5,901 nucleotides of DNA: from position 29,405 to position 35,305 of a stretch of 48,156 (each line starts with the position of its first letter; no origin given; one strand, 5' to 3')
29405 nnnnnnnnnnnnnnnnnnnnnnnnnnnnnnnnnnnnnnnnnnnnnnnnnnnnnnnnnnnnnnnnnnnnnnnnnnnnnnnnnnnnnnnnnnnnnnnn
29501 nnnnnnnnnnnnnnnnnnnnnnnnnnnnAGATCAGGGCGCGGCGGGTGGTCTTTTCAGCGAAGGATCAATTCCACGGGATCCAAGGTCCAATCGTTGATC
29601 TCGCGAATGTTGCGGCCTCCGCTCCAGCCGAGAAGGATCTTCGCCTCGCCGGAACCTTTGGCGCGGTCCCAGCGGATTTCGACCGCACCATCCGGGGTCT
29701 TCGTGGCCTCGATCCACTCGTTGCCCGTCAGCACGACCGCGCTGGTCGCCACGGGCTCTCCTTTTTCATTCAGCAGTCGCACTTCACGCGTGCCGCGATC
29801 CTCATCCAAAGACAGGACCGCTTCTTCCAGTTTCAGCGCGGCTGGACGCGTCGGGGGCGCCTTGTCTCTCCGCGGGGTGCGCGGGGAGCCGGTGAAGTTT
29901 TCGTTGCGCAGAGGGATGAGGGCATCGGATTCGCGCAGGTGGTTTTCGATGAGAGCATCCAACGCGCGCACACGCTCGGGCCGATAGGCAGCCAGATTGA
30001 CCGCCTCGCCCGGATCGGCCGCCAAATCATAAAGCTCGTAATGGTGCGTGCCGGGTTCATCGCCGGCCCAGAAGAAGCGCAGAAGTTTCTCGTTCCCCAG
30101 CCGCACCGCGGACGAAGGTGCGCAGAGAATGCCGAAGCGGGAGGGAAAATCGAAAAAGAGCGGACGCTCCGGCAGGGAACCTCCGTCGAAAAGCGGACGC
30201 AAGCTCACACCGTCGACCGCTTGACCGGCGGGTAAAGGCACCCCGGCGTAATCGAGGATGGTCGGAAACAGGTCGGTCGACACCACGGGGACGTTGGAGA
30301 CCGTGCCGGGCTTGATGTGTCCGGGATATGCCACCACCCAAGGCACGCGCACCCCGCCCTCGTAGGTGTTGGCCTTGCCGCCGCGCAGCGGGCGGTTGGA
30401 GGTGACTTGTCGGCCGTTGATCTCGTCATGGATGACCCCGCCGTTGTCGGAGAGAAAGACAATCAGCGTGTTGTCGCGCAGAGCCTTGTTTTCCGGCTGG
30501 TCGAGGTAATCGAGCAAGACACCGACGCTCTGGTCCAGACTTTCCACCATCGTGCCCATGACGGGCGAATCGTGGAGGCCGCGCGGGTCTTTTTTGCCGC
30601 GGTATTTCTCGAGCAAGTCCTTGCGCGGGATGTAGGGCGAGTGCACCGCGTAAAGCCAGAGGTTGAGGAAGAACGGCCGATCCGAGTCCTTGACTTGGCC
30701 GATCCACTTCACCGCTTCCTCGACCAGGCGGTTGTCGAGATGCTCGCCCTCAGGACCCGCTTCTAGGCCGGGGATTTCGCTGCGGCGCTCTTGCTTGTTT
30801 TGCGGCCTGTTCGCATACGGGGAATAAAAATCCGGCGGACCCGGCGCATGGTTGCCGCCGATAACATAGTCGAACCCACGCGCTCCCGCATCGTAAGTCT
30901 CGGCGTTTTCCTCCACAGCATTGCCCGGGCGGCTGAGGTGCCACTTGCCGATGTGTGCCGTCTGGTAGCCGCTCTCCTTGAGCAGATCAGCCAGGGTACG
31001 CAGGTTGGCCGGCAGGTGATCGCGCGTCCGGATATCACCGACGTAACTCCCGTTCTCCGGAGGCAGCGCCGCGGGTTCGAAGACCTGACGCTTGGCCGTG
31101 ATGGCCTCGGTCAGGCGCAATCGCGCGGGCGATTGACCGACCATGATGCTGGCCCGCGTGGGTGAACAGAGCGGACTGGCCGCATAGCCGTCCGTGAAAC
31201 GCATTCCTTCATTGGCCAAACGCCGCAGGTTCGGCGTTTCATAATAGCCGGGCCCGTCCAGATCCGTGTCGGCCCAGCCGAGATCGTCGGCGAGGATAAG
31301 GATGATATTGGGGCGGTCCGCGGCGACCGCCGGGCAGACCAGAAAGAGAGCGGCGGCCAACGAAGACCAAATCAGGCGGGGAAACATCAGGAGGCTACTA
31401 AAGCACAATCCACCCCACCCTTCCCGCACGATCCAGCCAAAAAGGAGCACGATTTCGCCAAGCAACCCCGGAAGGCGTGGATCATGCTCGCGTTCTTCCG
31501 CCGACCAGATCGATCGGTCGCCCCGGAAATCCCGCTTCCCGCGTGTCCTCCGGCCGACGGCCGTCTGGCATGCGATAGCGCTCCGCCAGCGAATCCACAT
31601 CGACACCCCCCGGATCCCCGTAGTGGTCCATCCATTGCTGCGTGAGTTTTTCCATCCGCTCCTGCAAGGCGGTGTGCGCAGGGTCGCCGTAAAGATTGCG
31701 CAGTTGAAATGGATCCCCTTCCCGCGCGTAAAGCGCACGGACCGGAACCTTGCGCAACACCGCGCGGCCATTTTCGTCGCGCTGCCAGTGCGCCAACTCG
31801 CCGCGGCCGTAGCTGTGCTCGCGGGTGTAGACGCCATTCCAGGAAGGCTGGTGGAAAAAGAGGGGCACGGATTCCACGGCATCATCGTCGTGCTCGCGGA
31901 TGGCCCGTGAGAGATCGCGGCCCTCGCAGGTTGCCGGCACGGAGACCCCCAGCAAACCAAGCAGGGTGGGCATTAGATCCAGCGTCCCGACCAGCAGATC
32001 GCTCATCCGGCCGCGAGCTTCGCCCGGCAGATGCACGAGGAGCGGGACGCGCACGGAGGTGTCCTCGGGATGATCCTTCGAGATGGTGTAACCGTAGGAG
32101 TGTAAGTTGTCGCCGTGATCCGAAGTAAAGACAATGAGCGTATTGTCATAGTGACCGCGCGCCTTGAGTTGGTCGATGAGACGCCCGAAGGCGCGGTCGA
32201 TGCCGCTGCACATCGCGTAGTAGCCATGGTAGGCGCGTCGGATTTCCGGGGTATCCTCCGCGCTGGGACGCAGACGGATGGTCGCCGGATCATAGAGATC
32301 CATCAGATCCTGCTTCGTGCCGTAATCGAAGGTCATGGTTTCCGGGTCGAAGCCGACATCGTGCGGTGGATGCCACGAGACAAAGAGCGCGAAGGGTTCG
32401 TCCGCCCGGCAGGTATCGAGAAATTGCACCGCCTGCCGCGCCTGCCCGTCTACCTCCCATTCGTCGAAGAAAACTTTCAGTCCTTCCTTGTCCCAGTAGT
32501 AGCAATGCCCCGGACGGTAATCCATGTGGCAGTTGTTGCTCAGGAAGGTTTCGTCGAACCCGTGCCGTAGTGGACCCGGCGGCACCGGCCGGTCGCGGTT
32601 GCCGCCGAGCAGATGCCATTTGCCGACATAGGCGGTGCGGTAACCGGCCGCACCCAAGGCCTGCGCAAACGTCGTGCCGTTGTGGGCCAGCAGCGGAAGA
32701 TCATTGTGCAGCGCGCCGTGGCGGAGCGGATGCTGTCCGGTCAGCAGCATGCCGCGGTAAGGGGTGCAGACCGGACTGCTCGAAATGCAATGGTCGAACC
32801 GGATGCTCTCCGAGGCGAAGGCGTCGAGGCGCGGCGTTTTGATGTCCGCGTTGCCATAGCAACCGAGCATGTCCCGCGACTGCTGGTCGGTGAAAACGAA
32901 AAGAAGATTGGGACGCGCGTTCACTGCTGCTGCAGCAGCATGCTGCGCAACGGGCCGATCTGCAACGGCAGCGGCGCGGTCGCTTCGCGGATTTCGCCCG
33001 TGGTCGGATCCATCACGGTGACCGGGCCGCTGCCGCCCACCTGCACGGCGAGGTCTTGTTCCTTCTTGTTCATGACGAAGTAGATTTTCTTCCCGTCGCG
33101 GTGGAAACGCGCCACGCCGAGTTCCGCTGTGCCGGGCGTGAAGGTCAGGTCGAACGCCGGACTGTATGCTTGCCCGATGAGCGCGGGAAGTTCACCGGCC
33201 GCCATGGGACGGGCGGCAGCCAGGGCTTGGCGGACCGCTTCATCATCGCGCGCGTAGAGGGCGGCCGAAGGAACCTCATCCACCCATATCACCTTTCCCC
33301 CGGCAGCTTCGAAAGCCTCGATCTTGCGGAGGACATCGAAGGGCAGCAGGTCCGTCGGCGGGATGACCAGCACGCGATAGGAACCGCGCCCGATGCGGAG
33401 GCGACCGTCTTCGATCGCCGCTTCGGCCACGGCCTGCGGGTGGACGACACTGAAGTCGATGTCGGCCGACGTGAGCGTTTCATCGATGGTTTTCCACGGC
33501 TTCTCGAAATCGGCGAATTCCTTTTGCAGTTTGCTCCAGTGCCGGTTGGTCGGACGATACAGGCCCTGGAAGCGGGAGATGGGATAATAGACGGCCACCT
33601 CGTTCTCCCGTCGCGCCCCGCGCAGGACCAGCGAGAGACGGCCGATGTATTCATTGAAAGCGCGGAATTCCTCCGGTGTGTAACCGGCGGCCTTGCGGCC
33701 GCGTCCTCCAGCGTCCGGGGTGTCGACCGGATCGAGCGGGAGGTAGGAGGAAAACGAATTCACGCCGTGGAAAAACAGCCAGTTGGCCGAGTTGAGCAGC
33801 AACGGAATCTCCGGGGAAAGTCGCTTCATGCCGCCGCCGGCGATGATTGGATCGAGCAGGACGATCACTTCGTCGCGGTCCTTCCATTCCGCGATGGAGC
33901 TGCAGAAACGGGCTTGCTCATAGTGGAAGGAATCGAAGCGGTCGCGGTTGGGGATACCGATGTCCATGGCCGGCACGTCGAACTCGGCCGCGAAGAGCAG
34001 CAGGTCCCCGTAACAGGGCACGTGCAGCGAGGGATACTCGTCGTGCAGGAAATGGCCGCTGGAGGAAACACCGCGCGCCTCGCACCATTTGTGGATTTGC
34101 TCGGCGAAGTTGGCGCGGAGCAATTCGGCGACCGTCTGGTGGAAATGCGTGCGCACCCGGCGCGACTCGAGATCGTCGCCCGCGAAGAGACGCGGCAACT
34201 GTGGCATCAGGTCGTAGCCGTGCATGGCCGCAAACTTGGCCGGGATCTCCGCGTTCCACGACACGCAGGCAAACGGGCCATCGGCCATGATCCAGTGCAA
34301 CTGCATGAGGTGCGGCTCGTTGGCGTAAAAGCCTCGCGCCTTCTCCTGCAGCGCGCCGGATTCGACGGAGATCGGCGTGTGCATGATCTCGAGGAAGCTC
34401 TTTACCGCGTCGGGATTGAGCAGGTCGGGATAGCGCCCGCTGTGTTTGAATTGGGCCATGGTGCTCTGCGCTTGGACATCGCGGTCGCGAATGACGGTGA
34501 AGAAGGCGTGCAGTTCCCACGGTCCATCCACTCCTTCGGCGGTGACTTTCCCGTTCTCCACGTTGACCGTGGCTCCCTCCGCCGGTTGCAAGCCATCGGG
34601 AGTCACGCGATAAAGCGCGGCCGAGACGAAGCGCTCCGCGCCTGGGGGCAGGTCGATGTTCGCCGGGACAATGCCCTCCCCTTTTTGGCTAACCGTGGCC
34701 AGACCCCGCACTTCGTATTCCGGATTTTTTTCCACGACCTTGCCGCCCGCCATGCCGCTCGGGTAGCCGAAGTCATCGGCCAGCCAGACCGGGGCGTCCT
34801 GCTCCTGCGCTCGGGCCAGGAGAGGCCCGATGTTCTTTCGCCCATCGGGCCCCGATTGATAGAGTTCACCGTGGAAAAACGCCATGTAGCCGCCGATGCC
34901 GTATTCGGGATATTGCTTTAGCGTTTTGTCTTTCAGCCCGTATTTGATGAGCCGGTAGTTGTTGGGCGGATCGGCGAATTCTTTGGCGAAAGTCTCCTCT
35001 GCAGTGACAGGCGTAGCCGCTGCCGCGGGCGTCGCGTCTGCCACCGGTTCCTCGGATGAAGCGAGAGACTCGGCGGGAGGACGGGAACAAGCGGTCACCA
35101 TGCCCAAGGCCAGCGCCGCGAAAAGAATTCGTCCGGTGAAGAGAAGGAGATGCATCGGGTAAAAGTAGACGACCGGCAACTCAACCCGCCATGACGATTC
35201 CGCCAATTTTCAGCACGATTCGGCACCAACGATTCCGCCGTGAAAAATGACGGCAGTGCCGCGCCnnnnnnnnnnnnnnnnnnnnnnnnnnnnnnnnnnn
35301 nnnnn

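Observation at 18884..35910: Fixed geometry of element, TAnnnT hexamer and start codon implies activator-dependent promoters making leaderless or near-leaderless mRNAs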

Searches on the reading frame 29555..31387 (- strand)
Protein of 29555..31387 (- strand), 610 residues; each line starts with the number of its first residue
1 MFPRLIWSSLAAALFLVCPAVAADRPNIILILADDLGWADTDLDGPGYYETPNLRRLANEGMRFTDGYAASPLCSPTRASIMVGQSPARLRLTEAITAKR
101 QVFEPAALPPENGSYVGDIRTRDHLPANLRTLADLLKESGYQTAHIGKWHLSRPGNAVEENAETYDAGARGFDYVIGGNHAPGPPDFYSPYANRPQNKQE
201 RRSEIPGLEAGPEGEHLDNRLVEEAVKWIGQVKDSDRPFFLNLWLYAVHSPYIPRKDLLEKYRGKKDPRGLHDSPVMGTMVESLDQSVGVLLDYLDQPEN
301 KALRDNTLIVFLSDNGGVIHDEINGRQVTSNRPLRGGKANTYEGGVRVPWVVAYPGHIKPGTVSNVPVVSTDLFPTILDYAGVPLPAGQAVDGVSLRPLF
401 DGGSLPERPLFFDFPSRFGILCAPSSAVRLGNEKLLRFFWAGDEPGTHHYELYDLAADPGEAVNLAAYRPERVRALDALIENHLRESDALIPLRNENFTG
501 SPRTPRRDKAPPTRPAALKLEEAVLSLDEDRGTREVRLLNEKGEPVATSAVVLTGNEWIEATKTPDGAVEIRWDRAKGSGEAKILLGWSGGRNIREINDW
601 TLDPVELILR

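Call 8: search_protein_families(library=pfam, proteins=[window:29555-31387:-])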
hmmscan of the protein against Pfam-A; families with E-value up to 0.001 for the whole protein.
window:29555-31387:- (610 aa): 3 families
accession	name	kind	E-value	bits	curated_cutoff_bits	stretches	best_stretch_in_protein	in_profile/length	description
PF00884.28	Sulfatase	-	2e-56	192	25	1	26-383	1-301/301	Sulfatase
PF16347.10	SGSH_C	-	5.1e-15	56.4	29.3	1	341-484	11-148/154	N-sulphoglucosamine sulphohydrolase, C-terminal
PF01663.27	Phosphodiest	-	0.00026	21.1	23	1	49-354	18-254/342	Type I phosphodiesterase / nucleotide pyrophosphatase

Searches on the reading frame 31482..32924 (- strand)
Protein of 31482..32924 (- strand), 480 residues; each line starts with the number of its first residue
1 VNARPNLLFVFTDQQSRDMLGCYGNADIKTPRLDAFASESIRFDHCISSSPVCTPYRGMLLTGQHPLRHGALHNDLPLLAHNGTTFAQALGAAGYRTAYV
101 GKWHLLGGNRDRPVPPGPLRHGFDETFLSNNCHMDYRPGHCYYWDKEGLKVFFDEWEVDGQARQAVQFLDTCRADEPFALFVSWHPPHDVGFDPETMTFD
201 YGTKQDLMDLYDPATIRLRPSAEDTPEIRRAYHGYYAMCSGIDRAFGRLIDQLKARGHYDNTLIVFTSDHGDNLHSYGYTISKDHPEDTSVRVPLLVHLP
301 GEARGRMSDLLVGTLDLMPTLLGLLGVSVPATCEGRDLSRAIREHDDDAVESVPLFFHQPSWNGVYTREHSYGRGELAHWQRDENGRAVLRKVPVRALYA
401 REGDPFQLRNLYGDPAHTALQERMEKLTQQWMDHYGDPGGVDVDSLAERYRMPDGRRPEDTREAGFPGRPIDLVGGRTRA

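Call 8: search_protein_families(library=pfam, proteins=[window:31482-32924:-])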
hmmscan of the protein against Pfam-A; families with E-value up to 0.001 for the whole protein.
window:31482-32924:- (480 aa): 4 families
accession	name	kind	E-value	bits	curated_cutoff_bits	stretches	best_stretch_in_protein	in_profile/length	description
PF00884.28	Sulfatase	-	2.1e-51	175.5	25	1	5-327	1-301/301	Sulfatase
PF16347.10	SGSH_C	-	9.7e-12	45.7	29.3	1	288-427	13-147/154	N-sulphoglucosamine sulphohydrolase, C-terminal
PF01663.27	Phosphodiest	-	1.8e-08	34.8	23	1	12-271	6-220/342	Type I phosphodiesterase / nucleotide pyrophosphatase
PF02995.22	DUF229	-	0.0002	20.7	25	1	232-281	303-352/496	Protein of unknown function (DUF229)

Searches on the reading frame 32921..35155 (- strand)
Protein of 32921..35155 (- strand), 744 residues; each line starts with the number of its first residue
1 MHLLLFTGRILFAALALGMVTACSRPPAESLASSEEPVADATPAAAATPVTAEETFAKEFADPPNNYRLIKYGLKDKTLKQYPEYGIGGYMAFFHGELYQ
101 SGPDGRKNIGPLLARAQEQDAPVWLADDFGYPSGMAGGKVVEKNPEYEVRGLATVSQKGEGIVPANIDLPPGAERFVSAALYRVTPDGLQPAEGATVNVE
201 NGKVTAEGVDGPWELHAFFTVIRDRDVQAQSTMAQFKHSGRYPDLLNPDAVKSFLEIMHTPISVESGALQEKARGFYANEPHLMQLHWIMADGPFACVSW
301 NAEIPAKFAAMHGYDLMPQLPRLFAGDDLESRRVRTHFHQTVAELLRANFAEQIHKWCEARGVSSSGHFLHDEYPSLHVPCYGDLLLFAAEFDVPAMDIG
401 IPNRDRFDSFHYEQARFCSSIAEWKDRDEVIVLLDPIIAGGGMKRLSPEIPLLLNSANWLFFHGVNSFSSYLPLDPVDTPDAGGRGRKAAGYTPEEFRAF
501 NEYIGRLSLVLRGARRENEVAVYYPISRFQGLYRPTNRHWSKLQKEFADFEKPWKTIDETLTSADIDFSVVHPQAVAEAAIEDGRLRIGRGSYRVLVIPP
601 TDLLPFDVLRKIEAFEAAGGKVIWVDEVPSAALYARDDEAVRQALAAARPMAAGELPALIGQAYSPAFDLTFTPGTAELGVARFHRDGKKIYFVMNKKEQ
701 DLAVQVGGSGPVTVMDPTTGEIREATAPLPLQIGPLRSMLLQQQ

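Call 8: search_protein_families(library=pfam, proteins=[window:32921-35155:-])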
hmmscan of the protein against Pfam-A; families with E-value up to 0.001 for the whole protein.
window:32921-35155:- (744 aa): 1 family
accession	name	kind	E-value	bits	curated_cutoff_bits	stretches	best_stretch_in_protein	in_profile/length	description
PF17132.9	Glyco_hydro_106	-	2.3e-09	36.7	29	1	299-648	314-646/743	alpha-L-rhamnosidase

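Call 45: search_protein_families(library=ncbifam, proteins=[window:32921-35155:-], max_evalue=0.01)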
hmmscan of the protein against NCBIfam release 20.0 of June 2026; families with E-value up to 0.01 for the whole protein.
window:32921-35155:- (744 aa): 1 family
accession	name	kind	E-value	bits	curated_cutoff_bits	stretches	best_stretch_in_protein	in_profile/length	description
NF049897.1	AlphaRhamBT4145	equivalog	1.9e-14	52.6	1300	2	498-631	444-576/897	alpha-L-rhamnosidase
